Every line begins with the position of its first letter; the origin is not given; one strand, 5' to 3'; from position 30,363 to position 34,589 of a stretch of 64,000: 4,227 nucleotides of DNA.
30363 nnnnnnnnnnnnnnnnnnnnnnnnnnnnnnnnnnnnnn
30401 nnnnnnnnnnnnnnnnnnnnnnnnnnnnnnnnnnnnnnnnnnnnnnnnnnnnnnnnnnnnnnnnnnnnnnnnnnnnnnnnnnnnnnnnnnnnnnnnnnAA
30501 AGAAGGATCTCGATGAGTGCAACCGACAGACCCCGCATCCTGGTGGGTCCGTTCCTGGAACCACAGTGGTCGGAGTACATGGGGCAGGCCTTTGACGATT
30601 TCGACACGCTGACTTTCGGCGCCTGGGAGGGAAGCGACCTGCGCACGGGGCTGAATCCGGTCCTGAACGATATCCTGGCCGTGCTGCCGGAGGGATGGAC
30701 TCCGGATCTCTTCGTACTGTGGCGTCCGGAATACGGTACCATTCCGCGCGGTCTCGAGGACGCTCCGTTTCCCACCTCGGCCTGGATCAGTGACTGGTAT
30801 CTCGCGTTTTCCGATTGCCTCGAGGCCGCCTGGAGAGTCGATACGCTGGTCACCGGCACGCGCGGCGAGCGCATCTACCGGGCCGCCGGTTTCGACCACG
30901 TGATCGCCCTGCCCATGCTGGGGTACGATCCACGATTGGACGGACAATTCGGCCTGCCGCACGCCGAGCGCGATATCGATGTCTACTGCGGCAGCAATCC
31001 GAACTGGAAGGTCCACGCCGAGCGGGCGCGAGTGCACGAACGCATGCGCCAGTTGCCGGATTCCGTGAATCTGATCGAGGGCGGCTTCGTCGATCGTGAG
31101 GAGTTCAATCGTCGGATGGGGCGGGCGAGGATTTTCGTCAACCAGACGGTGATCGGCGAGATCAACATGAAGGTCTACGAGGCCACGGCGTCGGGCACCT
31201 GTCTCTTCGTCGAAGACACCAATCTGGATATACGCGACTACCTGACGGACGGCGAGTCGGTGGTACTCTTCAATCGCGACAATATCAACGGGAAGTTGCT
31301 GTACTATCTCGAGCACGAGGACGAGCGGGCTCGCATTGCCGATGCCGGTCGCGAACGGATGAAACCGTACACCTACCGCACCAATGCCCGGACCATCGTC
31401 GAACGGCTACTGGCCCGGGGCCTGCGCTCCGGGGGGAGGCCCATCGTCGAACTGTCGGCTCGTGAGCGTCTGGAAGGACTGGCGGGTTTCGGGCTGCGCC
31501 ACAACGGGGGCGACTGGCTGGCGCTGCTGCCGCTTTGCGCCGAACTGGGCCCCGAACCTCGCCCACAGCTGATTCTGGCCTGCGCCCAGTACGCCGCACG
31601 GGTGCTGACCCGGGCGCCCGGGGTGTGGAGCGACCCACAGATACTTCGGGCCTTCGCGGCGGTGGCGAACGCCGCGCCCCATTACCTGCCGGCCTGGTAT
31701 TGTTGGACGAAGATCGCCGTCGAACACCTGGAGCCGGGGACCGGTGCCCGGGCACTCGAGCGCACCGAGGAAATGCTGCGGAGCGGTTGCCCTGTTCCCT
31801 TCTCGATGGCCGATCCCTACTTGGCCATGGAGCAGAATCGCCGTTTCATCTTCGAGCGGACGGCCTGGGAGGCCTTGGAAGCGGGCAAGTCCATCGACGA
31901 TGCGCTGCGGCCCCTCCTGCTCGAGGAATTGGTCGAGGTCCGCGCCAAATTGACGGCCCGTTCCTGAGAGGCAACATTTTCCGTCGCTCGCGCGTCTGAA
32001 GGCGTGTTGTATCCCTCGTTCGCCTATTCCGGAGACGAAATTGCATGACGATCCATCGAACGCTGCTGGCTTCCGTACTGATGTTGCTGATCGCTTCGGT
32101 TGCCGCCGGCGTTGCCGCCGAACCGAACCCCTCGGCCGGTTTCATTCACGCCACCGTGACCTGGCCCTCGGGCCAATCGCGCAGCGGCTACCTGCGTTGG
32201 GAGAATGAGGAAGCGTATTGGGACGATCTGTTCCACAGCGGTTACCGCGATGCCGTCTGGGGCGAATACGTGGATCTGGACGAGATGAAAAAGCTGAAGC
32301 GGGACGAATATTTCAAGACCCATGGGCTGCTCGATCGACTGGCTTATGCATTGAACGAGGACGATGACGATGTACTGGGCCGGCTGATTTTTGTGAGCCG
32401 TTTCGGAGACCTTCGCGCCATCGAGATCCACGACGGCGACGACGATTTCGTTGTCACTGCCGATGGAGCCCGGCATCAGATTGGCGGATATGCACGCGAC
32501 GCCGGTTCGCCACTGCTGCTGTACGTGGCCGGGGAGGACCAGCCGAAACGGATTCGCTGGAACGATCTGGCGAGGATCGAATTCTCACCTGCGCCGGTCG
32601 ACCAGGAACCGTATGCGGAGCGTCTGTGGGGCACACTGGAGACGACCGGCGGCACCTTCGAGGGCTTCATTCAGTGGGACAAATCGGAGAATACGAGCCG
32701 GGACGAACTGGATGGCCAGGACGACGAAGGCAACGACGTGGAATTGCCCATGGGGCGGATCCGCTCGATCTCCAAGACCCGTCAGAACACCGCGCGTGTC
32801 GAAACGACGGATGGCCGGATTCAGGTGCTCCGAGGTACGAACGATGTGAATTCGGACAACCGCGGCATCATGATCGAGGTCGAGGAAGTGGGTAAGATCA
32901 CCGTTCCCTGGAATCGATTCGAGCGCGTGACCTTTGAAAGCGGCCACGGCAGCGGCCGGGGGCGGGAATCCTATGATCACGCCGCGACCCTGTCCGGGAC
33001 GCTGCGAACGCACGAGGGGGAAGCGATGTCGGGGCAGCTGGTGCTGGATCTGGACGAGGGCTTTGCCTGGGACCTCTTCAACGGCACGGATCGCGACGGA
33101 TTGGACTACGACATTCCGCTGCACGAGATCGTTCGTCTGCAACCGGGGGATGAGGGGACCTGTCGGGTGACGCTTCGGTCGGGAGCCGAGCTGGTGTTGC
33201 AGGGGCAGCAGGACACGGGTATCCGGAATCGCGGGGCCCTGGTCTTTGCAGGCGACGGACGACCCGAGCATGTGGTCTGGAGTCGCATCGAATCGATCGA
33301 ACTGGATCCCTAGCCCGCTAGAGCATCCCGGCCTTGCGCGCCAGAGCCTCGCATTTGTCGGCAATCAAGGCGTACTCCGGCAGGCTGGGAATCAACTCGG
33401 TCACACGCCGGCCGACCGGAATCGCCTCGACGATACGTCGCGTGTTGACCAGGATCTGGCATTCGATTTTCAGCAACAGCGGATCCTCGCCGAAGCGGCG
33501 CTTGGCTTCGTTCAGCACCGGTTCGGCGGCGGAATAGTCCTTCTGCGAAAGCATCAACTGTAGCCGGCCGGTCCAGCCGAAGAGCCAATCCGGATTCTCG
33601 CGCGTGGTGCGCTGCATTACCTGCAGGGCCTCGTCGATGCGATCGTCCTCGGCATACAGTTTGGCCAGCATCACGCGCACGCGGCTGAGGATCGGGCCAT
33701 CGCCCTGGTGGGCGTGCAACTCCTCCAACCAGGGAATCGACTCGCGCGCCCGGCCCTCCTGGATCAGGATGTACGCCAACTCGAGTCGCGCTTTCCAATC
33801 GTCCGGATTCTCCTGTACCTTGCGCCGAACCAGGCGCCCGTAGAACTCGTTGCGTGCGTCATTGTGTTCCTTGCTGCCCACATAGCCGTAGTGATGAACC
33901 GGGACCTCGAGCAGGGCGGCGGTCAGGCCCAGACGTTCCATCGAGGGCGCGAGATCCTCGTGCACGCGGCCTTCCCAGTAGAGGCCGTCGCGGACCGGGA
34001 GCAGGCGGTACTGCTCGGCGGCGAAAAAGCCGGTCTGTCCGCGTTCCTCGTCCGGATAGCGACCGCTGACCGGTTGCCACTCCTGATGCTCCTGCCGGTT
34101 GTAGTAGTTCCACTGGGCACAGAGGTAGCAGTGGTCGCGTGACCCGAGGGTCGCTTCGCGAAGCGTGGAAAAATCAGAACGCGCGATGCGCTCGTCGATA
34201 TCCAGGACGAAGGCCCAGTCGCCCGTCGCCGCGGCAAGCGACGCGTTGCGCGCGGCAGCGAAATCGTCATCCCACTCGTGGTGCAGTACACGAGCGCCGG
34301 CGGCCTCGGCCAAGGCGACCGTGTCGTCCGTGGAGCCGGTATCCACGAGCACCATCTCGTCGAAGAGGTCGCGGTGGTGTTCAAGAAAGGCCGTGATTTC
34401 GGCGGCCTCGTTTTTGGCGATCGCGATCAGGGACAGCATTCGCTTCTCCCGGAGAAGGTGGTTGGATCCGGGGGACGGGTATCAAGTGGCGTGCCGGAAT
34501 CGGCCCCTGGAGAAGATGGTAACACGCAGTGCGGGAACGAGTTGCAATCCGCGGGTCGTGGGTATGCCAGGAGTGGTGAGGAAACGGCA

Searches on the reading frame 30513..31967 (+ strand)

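Call 61: search_protein_families(library=pfam, proteins=[window:30513-31967:+], max_evalue=0.0001)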
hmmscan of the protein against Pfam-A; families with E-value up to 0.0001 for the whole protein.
window:30513-31967:+ (484 aa): 1 family
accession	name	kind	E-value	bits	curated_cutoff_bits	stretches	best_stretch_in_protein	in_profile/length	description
PF13524.12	Glyco_trans_1_2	-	1.1e-17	64.8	25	1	168-296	27-143/144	Glycosyl transferase-like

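Call 91: search_protein_families(library=ncbifam, proteins=[window:30513-31967:+], max_evalue=0.01)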
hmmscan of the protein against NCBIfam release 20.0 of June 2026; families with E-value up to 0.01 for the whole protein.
window:30513-31967:+ (484 aa): 0 families

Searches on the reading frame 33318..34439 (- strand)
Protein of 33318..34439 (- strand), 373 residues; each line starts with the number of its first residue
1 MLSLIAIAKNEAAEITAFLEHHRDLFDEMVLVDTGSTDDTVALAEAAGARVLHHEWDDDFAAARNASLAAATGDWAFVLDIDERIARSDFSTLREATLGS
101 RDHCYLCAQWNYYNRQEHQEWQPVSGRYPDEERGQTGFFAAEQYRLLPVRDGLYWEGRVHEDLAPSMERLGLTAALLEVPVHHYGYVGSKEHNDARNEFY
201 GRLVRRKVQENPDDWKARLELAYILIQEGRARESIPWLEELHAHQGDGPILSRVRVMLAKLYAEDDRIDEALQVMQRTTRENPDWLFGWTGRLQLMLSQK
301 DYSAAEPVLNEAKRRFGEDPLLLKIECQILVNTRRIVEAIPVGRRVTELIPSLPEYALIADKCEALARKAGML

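Call 20: search_protein_families(library=pfam, proteins=[window:33318-34439:-], max_evalue=0.001)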
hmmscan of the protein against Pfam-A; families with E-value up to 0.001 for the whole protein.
window:33318-34439:- (373 aa): 8 families
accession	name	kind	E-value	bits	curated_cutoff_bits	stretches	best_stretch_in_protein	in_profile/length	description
PF00535.33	Glycos_transf_2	-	4.3e-17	63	23.3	1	3-121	1-127/168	Glycosyl transferase family 2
PF14559.12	TPR_19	-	3.1e-12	47.1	25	0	207-247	17-57/68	Tetratricopeptide repeat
PF13704.12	Glyco_tranf_2_4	-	2.1e-10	41.4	27.5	1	9-95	1-96/98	Glycosyl transferase family 2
PF13428.12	TPR_14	-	4.2e-09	36.6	23.5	0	289-324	4-39/44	Tetratricopeptide repeat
PF13432.12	TPR_16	-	5.2e-08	33.6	32.7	0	193-242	14-59/65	Tetratricopeptide repeat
PF13424.12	TPR_12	-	6.7e-06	26.7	30.1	1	219-278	7-71/77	Tetratricopeptide repeat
PF14561.12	TPR_20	-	0.00028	21.6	25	0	204-235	11-42/90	Tetratricopeptide repeat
PF07719.23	TPR_2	-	0.00042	20.7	27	0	257-284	6-33/34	Tetratricopeptide repeat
